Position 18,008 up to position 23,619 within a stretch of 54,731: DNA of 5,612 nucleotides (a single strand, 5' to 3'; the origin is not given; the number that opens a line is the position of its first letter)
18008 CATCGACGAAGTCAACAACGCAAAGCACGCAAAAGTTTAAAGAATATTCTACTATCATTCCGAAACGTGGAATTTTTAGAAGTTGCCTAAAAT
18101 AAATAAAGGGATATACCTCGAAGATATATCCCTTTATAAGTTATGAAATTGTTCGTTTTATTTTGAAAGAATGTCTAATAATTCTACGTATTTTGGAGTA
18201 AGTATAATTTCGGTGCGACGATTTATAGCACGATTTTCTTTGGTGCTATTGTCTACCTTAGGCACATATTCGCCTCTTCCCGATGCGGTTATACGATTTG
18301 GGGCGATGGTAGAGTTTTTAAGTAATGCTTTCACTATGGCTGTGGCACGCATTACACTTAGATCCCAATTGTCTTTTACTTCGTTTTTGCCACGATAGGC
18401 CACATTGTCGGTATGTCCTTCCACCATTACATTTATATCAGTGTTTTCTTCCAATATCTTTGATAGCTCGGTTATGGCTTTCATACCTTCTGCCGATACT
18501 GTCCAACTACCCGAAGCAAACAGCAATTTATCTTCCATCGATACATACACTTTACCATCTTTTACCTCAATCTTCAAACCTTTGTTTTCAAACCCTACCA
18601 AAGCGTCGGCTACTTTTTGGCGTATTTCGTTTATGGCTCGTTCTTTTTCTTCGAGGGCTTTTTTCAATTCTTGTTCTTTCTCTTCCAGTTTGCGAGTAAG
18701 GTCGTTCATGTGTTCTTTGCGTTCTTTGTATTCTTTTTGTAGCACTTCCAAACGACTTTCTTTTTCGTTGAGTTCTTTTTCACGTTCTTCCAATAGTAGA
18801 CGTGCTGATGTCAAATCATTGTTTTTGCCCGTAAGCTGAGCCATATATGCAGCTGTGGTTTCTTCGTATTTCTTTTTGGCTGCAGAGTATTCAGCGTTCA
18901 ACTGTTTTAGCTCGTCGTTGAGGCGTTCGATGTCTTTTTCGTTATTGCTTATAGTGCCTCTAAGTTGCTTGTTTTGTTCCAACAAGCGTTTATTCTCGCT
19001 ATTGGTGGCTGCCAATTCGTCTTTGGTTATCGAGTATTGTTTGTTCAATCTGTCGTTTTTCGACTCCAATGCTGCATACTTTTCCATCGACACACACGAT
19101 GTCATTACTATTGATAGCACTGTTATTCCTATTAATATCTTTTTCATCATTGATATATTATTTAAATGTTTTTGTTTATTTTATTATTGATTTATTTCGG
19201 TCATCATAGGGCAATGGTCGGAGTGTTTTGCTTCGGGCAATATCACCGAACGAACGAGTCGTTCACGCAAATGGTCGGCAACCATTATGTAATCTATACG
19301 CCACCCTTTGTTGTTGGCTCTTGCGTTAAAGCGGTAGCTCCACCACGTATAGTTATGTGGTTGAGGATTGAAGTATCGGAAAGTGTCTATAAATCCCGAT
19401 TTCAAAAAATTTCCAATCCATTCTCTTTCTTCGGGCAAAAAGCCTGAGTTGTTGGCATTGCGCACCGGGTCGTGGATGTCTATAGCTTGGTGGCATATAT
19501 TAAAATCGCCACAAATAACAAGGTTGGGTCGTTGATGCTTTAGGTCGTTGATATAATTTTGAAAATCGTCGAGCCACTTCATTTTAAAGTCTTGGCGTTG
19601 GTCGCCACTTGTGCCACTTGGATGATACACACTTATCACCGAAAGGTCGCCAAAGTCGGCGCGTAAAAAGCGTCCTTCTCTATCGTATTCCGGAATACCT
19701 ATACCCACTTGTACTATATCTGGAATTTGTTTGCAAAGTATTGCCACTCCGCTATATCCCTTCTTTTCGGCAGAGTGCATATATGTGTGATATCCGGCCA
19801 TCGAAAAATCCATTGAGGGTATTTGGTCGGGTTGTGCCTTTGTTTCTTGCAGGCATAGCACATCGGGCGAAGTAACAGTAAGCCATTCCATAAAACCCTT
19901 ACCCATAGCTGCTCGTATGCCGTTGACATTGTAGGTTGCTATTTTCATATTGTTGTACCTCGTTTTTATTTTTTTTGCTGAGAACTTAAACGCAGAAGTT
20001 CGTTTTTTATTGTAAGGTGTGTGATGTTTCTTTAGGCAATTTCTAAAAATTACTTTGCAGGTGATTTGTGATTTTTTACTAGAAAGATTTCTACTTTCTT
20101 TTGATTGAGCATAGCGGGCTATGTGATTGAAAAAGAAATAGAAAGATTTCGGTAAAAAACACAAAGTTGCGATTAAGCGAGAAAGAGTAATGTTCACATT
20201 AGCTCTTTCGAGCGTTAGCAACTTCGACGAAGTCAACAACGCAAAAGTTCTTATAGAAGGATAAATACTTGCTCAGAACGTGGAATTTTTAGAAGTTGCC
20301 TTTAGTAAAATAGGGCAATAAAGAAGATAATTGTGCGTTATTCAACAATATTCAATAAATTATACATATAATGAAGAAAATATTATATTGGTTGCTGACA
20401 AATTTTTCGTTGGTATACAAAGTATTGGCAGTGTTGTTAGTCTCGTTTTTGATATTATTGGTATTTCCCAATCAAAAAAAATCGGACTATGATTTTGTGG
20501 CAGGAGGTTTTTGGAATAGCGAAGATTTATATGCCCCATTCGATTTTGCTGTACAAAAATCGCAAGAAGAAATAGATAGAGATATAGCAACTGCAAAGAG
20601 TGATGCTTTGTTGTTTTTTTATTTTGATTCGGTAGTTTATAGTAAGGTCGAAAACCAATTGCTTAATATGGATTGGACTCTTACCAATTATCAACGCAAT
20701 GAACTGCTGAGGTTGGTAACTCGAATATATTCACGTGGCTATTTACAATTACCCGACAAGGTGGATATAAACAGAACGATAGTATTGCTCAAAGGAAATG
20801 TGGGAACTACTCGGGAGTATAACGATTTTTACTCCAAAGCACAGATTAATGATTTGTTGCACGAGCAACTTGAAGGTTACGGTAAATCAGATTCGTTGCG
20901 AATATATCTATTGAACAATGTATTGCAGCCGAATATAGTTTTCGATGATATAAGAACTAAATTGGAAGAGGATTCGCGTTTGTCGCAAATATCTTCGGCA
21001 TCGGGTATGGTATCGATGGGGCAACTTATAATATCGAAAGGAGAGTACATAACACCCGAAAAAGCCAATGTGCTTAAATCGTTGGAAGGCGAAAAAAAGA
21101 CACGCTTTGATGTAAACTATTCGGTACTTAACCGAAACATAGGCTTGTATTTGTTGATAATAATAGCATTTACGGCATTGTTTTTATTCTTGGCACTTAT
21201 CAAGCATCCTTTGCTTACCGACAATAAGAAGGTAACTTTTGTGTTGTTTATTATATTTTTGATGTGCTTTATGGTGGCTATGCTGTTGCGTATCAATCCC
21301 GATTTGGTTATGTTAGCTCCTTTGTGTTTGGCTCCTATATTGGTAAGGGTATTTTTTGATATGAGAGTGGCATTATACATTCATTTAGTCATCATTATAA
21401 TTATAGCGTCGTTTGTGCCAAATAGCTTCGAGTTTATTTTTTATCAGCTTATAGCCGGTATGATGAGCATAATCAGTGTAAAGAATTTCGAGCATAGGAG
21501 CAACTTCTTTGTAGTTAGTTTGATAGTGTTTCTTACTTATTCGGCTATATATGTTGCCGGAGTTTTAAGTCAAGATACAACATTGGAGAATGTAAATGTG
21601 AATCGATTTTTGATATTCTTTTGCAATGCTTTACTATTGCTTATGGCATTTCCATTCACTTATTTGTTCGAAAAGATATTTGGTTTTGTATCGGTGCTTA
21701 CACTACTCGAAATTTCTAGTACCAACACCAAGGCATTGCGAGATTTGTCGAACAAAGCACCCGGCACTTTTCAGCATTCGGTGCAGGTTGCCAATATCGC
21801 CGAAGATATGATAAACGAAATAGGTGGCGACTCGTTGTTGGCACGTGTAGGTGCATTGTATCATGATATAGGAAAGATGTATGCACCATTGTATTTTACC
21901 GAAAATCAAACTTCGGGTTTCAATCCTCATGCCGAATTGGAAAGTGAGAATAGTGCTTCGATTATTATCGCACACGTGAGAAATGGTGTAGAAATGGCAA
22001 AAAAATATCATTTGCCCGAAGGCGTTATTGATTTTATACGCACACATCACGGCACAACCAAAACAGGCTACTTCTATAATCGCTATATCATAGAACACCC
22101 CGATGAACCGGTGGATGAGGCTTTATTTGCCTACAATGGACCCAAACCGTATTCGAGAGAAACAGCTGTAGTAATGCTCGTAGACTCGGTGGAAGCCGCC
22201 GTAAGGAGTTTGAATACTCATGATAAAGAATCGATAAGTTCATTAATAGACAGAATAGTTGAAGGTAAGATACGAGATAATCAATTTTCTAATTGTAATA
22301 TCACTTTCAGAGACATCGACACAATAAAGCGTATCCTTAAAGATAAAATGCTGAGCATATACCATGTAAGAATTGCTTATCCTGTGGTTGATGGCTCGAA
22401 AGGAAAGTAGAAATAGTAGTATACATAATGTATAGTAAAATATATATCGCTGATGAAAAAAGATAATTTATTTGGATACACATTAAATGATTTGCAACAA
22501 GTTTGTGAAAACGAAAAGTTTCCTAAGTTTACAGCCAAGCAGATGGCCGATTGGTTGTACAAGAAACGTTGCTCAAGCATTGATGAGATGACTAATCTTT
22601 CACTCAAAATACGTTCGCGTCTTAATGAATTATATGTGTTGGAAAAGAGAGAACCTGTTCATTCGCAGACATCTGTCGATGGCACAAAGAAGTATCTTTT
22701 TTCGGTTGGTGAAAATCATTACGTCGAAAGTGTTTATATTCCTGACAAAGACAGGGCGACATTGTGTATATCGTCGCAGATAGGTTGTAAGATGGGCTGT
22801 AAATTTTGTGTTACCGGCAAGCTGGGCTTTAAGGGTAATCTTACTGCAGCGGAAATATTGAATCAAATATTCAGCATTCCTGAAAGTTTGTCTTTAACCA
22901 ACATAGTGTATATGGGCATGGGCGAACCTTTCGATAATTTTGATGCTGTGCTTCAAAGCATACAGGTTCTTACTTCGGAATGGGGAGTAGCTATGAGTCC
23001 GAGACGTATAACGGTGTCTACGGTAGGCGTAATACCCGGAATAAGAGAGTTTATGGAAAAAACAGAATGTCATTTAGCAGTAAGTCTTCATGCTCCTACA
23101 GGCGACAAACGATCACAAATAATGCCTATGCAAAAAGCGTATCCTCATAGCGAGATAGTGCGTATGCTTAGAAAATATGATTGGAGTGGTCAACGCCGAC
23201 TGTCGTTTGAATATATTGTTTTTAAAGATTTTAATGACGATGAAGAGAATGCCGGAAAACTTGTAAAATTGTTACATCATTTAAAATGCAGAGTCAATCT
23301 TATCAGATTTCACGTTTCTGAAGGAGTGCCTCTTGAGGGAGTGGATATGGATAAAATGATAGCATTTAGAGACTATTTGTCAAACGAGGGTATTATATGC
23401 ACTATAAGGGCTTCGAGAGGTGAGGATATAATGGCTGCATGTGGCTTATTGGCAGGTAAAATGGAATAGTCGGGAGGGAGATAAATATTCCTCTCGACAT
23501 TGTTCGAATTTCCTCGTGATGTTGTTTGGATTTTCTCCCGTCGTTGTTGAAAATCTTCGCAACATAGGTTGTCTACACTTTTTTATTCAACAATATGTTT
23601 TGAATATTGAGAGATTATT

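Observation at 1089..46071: Dispersed family of helically phased 21-23 bp 'brick' arrays with short palindromic cores, shared between at least seven intergenic gaps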

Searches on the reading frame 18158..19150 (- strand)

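Call 19: search_protein_families(library=pfam, proteins=[window:18158-19150:-])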
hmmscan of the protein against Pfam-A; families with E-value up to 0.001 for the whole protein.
window:18158-19150:- (330 aa): 1 family
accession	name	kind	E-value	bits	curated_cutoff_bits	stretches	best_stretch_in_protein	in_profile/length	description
PF00691.25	OmpA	-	9.8e-17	61.6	27.2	1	210-311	1-98/98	OmpA family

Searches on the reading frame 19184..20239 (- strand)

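Call 49: search_protein_families(library=pfam, proteins=[window:19184-20239:-])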
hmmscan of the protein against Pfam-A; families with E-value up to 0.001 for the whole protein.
window:19184-20239:- (351 aa): 2 families
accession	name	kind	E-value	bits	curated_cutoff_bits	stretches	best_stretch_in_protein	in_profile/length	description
PF03372.29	Exo_endo_phos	-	4.8e-34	118.4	24.5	1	101-342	1-225/225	Endonuclease/Exonuclease/phosphatase family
PF14529.12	Exo_endo_phos_2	-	8.3e-06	26.1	27.4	1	200-344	2-115/117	Endonuclease-reverse transcriptase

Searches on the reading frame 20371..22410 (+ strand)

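Call 49: search_protein_families(library=pfam, proteins=[window:20371-22410:+])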
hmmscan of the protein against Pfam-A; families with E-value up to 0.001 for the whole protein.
window:20371-22410:+ (679 aa): 4 families
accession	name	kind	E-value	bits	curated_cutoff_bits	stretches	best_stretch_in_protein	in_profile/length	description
PF07698.17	7TM-7TMR_HD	-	2e-26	93.5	29.4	1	256-441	4-190/190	7TM receptor with intracellular HD hydrolase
PF01966.28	HD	-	2.7e-17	63.5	22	1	466-609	1-115/116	HD domain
PF07697.16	7TMR-HDED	-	7.7e-13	49.4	27.6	1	87-238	90-220/224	7TM-HD extracellular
PF08668.18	HDOD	-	1e-05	25.6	22.9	1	459-560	88-194/196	HDOD domain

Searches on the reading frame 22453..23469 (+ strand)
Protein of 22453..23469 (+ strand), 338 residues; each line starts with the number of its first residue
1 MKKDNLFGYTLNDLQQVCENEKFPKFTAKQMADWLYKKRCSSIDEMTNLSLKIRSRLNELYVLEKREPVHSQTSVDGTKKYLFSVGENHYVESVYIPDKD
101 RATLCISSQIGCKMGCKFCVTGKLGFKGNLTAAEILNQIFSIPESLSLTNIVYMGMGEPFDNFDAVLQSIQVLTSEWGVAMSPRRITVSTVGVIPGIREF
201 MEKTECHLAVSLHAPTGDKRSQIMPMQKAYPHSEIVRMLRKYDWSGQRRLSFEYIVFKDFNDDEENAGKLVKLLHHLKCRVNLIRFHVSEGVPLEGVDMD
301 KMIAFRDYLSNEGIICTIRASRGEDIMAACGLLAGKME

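Call 19: search_protein_families(library=pfam, proteins=[window:22453-23469:+])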
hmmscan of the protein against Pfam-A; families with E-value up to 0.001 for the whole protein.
window:22453-23469:+ (338 aa): 2 families
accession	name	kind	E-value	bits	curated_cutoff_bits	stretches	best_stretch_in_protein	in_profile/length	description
PF21016.3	RlmN_N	-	3.1e-13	49.7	24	1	5-61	2-58/60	Ribosomal RNA large subunit methyltransferase N-terminal domain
PF04055.27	Radical_SAM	-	7.6e-12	46.1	29.5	1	107-267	2-162/166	Radical SAM superfamily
